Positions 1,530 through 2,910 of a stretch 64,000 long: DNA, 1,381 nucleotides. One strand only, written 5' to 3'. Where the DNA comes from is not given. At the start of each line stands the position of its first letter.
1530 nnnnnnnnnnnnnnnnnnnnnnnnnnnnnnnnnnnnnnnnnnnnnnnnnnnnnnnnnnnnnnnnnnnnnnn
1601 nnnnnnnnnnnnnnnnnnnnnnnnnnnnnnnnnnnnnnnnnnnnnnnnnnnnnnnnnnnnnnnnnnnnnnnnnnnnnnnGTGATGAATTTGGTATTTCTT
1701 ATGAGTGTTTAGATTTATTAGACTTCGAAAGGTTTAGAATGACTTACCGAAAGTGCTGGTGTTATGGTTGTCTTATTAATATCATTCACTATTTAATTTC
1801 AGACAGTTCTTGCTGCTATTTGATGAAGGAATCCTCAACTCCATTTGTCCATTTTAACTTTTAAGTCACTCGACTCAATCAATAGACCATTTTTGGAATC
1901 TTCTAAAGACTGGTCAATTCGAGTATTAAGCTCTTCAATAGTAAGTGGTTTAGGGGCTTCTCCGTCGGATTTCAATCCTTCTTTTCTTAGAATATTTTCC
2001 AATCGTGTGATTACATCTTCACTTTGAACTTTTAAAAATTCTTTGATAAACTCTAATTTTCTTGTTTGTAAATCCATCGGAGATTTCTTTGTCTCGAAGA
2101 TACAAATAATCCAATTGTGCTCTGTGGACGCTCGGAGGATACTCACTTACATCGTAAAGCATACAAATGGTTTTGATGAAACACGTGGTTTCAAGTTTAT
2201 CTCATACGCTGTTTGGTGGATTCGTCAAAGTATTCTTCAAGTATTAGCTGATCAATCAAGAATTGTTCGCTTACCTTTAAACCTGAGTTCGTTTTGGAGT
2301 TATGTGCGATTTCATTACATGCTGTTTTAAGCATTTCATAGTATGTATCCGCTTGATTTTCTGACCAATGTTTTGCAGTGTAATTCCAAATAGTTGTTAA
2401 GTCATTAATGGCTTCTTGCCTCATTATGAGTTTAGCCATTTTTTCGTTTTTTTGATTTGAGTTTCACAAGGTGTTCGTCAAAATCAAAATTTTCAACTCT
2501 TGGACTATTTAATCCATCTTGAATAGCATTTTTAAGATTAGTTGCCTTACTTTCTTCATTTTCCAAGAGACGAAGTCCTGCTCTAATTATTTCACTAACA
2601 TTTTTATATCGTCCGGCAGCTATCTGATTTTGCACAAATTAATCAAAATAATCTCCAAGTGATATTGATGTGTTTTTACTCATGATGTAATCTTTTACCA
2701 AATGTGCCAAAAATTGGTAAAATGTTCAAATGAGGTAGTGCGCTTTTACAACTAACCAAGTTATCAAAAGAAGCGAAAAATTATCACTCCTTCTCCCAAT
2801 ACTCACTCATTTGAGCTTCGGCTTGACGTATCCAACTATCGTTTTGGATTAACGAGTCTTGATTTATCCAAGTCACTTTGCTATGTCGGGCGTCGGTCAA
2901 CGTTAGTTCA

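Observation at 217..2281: A 112-bp internal rpoD segment is duplicated 1.95 kb downstream, bracketing dinD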

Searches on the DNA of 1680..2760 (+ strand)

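Call 56: search_dna_similar(query=window:1680-2760:+, collection=plasmids, mode=distant, max_rows=10)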
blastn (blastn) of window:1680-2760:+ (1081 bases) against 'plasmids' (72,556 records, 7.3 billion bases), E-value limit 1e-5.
Records with a match: 5; places in all: 6; records where one place covers at least 80% of the query: 0.
Best place of each record, by identity: 80-90% 2; 60-80% 3.
By first word of the organism name: Prevotella 2; Parabacteroides 1; Phocaeicola 1; Bacteroides 1.
By predicted mobility (MOB-suite, as given by PLSDB): non-mobilizable 5.
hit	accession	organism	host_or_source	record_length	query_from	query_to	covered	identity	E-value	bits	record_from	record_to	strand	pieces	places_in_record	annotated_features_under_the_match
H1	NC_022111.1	Prevotella sp. oral taxon 299 str. F0039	Homo sapiens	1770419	493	602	10%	80.9%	4e-19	104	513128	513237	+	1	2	none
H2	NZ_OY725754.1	Parabacteroides distasonis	-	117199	493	604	10%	76.8%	1e-13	86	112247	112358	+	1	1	RNA polymerase sigma factor RpoD/SigA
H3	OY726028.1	Phocaeicola massiliensis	-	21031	493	604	10%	76.8%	1e-13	86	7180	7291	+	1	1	record has no annotation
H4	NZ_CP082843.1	Prevotella nigrescens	-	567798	493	604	10%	73.2%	3e-8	68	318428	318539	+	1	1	sigma-70 family RNA polymerase sigma factor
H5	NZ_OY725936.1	Bacteroides finegoldii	-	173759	493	590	9%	81.6%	5e-17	97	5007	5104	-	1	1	RNA polymerase sigma factor RpoD/SigA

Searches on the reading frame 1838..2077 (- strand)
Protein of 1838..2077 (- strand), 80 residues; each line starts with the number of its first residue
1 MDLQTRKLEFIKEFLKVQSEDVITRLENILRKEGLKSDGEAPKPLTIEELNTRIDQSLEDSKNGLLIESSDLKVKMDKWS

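Call 10: search_protein_families(library=pfam, proteins=[window:1838-2077:-], max_evalue=0.01)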
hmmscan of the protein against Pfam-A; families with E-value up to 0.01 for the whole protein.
seq(80 aa): 0 families

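Call 11: search_protein_families(library=ncbifam, proteins=[window:1838-2077:-], max_evalue=0.01)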
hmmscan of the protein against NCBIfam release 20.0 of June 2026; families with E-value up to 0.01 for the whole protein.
seq(80 aa): 1 family
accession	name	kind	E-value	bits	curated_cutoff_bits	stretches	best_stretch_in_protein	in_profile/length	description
NF050811.1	RelB_ParD_antitoxin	subfamily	0.0066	16.6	60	1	35-75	41-81/83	type II toxin-antitoxin system RelB/ParD family antitoxin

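Call 45: find_related_loci(query=window:1838-2077:-, collection=metagenome_contigs, flank=3000)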
Query seq(80 aa) (80 aa) in metagenome_contigs; peptide patterns used: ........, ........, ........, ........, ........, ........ (x = any residue, [..] = any of these).
486 stretches matched a pattern; 30 encode a relative of the query (tblastn E <= 1e-3); 30 distinct loci.
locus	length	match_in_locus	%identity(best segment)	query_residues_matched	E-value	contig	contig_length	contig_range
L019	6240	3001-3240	69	1-80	1e-31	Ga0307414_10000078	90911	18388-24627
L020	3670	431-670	66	1-80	7e-31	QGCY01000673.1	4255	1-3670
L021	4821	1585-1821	66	1-79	9e-31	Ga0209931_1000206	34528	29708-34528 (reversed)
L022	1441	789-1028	71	1-80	7e-28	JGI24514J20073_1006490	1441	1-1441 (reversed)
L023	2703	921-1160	56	1-80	3e-26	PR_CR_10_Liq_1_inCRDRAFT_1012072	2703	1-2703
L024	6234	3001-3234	56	1-79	1e-24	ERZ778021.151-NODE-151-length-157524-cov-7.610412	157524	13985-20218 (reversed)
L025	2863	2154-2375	59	1-79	2e-24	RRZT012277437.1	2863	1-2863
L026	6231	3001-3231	56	1-77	2e-23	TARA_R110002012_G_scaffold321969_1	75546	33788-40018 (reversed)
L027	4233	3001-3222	56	1-79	5e-23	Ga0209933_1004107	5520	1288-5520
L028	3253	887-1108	56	1-79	4e-23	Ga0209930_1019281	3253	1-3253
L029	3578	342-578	57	1-79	8e-23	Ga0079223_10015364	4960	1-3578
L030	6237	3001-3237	57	1-79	8e-23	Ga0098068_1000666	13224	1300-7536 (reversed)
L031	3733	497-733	57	1-79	8e-23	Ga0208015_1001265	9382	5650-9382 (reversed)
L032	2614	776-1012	57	1-79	6e-23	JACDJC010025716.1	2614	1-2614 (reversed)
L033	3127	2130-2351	57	1-79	2e-22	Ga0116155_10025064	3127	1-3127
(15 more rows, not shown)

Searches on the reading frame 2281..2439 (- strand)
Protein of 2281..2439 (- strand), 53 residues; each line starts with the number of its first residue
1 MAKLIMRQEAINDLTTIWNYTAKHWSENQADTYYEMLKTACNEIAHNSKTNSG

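Call 10: search_protein_families(library=pfam, proteins=[window:2281-2439:-], max_evalue=0.01)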
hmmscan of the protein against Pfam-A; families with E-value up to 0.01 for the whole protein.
seq(53 aa): 1 family
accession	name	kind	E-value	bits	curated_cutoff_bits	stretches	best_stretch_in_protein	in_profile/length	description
PF05016.21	ParE_toxin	-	1.1e-05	26.3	23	1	5-49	2-44/89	ParE toxin of type II toxin-antitoxin system, parDE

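Call 11: search_protein_families(library=ncbifam, proteins=[window:2281-2439:-], max_evalue=0.01)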
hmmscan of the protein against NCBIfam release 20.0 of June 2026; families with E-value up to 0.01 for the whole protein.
seq(53 aa): 0 families
